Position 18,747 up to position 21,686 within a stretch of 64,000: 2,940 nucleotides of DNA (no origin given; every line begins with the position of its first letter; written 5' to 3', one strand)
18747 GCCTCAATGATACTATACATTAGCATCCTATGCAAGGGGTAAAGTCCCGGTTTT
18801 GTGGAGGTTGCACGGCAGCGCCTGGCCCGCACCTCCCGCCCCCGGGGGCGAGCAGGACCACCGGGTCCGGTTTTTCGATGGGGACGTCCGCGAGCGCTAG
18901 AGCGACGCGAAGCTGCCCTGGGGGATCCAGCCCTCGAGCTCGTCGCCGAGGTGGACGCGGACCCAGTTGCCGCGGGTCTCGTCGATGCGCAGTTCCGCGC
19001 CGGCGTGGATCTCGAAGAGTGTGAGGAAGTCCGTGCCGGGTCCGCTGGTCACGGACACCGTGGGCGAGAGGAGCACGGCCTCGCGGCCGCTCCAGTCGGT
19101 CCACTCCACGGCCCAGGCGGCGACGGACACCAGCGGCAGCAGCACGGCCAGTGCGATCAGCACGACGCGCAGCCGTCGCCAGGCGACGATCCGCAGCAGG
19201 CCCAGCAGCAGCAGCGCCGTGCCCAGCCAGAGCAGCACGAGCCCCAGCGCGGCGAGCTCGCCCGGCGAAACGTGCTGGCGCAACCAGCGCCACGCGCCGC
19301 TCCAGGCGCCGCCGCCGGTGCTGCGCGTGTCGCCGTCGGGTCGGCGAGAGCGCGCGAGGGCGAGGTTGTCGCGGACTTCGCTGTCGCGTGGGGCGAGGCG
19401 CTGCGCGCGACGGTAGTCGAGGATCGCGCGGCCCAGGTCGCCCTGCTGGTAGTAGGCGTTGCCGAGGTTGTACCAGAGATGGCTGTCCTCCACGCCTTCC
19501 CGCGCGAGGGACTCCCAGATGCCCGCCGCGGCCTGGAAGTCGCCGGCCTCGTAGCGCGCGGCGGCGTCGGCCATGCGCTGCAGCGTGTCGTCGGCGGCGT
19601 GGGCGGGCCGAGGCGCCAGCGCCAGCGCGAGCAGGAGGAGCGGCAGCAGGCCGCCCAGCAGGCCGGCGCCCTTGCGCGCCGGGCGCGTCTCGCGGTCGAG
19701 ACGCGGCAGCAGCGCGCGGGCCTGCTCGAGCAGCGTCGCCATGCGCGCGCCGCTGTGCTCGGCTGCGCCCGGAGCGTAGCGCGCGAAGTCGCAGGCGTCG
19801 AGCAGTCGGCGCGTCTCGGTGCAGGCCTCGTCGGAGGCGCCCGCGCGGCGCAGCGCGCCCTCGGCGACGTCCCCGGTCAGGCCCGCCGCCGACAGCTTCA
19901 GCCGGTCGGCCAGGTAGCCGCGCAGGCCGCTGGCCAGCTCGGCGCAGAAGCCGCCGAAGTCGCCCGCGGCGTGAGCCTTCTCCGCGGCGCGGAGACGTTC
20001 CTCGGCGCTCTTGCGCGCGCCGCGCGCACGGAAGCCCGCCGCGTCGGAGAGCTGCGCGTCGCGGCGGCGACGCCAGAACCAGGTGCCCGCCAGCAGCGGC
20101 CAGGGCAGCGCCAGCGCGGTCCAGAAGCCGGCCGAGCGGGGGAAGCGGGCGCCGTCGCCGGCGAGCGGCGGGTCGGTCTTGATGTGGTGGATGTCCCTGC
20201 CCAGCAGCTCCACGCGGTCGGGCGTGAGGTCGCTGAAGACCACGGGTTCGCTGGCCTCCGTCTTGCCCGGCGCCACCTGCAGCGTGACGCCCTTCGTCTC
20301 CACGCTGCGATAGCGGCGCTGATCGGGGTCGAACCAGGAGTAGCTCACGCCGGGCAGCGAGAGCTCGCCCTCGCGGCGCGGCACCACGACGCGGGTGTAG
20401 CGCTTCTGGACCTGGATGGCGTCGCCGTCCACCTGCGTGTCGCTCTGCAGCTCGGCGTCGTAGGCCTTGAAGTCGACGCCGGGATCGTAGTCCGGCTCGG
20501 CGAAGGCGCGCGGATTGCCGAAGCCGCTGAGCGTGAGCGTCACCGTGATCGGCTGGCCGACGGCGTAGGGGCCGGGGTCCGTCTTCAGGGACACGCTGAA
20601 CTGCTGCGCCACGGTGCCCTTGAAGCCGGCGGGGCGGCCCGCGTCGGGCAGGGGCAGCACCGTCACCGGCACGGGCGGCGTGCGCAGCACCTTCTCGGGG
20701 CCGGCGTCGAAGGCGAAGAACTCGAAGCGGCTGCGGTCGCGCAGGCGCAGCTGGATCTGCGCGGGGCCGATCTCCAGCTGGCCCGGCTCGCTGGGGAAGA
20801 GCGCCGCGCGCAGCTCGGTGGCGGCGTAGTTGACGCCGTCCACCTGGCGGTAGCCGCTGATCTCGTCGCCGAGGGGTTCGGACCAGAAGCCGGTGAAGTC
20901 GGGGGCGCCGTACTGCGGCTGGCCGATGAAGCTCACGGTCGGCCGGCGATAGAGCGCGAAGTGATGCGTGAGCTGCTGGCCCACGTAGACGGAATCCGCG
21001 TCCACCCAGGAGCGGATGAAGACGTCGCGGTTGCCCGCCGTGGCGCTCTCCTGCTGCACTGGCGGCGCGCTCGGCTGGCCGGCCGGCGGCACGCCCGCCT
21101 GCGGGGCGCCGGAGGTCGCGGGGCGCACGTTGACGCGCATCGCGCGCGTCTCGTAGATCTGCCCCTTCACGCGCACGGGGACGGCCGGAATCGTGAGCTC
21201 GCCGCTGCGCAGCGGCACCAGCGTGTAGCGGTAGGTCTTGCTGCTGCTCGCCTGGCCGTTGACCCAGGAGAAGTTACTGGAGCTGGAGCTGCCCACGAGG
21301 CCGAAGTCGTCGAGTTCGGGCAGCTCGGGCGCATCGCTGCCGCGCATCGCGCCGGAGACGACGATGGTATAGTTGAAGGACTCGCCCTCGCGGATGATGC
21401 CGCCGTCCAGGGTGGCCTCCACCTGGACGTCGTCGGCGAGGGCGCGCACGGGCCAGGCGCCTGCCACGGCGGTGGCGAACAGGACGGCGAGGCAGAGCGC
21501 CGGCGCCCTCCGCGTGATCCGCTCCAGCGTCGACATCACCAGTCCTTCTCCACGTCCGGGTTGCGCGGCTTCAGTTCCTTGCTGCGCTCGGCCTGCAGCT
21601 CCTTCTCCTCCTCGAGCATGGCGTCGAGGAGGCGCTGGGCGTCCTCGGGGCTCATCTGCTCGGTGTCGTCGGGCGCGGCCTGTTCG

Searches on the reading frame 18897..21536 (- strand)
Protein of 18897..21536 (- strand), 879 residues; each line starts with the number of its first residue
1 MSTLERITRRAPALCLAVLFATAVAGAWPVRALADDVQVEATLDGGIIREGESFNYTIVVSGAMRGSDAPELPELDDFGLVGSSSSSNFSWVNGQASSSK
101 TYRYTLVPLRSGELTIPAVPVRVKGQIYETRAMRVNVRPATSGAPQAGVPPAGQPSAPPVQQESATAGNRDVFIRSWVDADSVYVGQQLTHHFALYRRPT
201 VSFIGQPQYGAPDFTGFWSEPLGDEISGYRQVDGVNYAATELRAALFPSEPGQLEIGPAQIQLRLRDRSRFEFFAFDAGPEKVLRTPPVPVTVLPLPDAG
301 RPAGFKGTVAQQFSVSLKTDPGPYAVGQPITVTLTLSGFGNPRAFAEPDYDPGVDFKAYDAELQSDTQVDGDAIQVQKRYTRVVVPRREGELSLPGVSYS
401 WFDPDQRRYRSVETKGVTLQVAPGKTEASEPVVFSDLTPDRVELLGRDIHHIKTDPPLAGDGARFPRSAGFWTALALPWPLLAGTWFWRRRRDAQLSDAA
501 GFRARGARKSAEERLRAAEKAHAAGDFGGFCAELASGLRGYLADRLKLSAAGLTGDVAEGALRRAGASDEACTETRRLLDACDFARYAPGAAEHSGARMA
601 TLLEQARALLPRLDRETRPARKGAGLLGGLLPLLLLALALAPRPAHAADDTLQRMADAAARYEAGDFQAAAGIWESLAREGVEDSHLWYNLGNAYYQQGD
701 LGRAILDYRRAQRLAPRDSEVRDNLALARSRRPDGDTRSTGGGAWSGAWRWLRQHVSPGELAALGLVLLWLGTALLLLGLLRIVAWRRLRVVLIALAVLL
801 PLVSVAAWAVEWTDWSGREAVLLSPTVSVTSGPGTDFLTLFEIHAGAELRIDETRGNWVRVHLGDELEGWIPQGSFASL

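Call 53: find_encoding_contigs(protein=window:18897-21536:-, flank=4000, max_places=10)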
Protein window:18897-21536:- (879 aa): 1 contig read that carries it; 1 place shown.
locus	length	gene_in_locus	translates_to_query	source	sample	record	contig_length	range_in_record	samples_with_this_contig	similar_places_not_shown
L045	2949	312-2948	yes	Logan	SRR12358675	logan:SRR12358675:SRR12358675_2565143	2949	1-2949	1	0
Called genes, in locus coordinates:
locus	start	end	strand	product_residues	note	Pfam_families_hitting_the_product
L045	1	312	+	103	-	?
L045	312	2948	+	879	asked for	?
